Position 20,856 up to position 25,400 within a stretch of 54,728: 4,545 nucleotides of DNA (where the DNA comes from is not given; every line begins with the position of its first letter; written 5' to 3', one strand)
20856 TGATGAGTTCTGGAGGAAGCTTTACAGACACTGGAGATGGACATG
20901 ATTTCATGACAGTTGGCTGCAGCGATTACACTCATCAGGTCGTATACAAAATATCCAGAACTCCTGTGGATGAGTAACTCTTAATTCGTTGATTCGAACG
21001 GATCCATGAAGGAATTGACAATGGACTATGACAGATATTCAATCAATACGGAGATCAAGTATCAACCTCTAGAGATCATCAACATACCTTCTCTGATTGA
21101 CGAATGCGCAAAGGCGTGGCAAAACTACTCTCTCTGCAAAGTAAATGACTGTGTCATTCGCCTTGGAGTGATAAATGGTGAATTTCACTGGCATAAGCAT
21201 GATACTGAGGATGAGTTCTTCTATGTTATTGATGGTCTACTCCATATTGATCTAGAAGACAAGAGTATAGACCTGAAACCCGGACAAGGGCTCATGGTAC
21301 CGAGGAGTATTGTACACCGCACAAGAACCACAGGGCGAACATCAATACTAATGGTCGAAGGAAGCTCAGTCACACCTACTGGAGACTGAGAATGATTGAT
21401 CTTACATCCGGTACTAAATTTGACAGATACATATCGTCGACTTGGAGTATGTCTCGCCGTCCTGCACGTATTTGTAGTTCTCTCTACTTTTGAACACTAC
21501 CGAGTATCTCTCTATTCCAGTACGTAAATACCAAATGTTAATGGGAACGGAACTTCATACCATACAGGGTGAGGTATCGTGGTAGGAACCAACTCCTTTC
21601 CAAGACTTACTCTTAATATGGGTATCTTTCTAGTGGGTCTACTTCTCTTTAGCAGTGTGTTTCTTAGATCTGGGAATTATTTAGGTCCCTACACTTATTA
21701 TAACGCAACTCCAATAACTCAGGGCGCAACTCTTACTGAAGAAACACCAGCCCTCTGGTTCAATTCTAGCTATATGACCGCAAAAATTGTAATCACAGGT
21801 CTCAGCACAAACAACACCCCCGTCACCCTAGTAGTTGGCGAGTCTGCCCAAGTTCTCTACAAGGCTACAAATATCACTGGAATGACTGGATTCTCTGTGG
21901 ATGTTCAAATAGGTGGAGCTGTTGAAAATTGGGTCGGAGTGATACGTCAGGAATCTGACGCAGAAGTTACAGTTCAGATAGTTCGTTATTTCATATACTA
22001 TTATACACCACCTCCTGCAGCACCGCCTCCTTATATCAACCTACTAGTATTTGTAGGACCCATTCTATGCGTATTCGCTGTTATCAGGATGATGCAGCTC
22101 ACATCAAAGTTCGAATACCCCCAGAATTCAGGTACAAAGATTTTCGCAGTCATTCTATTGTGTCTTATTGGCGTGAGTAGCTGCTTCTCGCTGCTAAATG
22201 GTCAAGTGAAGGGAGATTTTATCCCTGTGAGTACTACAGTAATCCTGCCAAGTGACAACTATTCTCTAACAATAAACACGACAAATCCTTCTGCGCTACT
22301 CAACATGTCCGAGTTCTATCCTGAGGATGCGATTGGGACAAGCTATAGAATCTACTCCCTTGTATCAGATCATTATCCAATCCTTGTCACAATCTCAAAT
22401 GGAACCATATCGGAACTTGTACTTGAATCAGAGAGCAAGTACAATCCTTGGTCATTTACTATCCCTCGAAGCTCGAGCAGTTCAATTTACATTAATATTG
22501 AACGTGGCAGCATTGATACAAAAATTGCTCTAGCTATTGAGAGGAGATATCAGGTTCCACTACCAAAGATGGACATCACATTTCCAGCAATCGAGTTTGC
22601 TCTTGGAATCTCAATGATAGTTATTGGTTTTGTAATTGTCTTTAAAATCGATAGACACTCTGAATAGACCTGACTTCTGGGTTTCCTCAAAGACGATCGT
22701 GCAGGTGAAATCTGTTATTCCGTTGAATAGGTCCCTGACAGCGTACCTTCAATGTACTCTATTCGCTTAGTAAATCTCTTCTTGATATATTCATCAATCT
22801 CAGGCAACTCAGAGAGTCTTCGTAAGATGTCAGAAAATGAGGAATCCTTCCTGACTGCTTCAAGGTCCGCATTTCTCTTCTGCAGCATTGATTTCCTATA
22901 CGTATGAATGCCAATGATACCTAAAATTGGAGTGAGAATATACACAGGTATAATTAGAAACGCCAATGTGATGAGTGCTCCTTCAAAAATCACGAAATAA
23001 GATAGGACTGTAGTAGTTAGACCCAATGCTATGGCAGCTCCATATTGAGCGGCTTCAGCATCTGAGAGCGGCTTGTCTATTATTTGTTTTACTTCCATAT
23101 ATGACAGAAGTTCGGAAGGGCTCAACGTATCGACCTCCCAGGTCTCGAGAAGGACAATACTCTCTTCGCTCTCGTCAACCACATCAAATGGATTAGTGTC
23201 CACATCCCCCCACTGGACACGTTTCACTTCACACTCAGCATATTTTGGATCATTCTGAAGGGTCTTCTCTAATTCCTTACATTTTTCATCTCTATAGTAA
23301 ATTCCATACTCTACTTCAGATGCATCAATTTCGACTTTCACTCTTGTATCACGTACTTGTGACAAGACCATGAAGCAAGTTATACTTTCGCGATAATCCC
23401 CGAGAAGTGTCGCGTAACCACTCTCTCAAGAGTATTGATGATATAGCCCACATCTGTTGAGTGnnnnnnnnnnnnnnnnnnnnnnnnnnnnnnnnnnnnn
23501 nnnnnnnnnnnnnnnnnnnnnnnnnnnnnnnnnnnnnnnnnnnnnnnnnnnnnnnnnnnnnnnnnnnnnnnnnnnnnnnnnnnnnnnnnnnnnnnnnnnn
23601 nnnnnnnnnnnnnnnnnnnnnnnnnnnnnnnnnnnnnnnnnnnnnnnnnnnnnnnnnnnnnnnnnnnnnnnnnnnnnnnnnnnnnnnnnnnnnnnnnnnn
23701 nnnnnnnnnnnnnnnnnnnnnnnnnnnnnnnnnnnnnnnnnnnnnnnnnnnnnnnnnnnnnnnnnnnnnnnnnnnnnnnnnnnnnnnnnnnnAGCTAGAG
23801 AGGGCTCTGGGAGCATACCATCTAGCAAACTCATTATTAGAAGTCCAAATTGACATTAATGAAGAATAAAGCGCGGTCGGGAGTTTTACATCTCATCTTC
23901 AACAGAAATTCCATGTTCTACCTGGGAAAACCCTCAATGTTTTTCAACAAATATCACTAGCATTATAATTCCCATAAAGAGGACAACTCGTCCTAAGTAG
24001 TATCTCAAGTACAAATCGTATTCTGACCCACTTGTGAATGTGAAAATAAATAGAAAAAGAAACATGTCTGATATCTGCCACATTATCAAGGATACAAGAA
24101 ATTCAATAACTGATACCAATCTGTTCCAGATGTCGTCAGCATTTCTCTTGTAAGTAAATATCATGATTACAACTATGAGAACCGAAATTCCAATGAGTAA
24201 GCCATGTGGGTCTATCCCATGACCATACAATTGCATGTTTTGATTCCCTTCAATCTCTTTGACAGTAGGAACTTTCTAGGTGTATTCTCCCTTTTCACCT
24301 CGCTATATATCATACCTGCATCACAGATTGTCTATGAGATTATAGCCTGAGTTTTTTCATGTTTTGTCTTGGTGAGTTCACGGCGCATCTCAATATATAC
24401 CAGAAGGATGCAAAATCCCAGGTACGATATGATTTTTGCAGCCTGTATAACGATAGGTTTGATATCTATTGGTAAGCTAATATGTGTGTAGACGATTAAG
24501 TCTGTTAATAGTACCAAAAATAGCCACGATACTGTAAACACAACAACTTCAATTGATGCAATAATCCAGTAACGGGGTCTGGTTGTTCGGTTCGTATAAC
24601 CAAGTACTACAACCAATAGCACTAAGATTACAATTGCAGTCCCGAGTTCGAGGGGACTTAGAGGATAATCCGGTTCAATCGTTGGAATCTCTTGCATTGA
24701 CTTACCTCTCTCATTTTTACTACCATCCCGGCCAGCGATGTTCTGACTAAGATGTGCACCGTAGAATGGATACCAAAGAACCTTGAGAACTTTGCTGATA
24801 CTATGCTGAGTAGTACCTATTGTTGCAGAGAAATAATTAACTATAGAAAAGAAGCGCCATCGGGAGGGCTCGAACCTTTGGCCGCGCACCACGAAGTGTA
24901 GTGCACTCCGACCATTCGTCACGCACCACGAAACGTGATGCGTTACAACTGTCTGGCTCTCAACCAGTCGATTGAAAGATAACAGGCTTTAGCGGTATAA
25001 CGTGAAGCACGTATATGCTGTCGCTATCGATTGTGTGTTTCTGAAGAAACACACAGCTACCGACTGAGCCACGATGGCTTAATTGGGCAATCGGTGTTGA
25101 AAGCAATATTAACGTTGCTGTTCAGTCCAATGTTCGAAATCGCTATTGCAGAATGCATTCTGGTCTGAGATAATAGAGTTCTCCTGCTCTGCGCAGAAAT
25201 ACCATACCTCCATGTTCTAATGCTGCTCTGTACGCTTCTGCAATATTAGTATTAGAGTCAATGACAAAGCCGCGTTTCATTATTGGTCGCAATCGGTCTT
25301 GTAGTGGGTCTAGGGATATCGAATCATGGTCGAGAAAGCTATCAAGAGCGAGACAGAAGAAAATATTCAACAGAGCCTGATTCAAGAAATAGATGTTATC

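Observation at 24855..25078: tRNA-Asn(GUU) gene fragmented by five BHB introns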

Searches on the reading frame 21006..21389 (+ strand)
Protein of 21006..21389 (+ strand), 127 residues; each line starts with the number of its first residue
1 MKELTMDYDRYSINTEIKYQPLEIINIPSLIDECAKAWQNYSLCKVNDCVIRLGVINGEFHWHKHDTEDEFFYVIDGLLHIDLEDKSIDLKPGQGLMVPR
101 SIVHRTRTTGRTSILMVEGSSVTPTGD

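Call 63: search_protein_families(library=pfam, proteins=[window:21006-21389:+], max_evalue=0.001)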
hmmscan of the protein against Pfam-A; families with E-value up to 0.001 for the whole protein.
window:21006-21389:+ (127 aa): 2 families
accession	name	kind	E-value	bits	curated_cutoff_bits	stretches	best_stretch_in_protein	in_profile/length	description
PF07883.17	Cupin_2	-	7.1e-13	48.5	27.2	1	58-117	9-69/70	Cupin domain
PF01050.24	MannoseP_isomer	-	0.00098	19.7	23.6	0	59-118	40-99/116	Mannose-6-phosphate isomerase C-terminal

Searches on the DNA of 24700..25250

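Call 7: search_rna_families(source=window, start=24700, end=25250, threshold=evalue, max_evalue=10, show_alignments=4)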
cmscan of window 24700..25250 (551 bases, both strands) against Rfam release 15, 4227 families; matches with E-value up to 10: 6.
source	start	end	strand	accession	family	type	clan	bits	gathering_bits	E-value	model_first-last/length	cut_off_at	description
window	24885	24942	-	RF03564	mir-9416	Gene; miRNA;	-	18.9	100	0.64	6-62/68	no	mir-9416 microRNA precursor family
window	24712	24788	-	RF00490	S-element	Cis-reg;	-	17.3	47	3.4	1-67/67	no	S-element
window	24955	24978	-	RF01354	CRISPR-DR45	Gene; CRISPR;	-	16.3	37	7.5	1-24/24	no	CRISPR RNA direct repeat element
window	24881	24944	-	RF00014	DsrA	Gene; sRNA;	-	13.9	60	6.8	1-85/85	no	DsrA RNA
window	25115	25250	+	RF00550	HepE_CRE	Cis-reg;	-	13.8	45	7.3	1-146/150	3'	Hepatitis E virus cis-reactive element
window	24899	24961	+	RF01973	H19_2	Gene; lncRNA;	-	11.8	50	2.3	1-69/69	no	H19 conserved region 2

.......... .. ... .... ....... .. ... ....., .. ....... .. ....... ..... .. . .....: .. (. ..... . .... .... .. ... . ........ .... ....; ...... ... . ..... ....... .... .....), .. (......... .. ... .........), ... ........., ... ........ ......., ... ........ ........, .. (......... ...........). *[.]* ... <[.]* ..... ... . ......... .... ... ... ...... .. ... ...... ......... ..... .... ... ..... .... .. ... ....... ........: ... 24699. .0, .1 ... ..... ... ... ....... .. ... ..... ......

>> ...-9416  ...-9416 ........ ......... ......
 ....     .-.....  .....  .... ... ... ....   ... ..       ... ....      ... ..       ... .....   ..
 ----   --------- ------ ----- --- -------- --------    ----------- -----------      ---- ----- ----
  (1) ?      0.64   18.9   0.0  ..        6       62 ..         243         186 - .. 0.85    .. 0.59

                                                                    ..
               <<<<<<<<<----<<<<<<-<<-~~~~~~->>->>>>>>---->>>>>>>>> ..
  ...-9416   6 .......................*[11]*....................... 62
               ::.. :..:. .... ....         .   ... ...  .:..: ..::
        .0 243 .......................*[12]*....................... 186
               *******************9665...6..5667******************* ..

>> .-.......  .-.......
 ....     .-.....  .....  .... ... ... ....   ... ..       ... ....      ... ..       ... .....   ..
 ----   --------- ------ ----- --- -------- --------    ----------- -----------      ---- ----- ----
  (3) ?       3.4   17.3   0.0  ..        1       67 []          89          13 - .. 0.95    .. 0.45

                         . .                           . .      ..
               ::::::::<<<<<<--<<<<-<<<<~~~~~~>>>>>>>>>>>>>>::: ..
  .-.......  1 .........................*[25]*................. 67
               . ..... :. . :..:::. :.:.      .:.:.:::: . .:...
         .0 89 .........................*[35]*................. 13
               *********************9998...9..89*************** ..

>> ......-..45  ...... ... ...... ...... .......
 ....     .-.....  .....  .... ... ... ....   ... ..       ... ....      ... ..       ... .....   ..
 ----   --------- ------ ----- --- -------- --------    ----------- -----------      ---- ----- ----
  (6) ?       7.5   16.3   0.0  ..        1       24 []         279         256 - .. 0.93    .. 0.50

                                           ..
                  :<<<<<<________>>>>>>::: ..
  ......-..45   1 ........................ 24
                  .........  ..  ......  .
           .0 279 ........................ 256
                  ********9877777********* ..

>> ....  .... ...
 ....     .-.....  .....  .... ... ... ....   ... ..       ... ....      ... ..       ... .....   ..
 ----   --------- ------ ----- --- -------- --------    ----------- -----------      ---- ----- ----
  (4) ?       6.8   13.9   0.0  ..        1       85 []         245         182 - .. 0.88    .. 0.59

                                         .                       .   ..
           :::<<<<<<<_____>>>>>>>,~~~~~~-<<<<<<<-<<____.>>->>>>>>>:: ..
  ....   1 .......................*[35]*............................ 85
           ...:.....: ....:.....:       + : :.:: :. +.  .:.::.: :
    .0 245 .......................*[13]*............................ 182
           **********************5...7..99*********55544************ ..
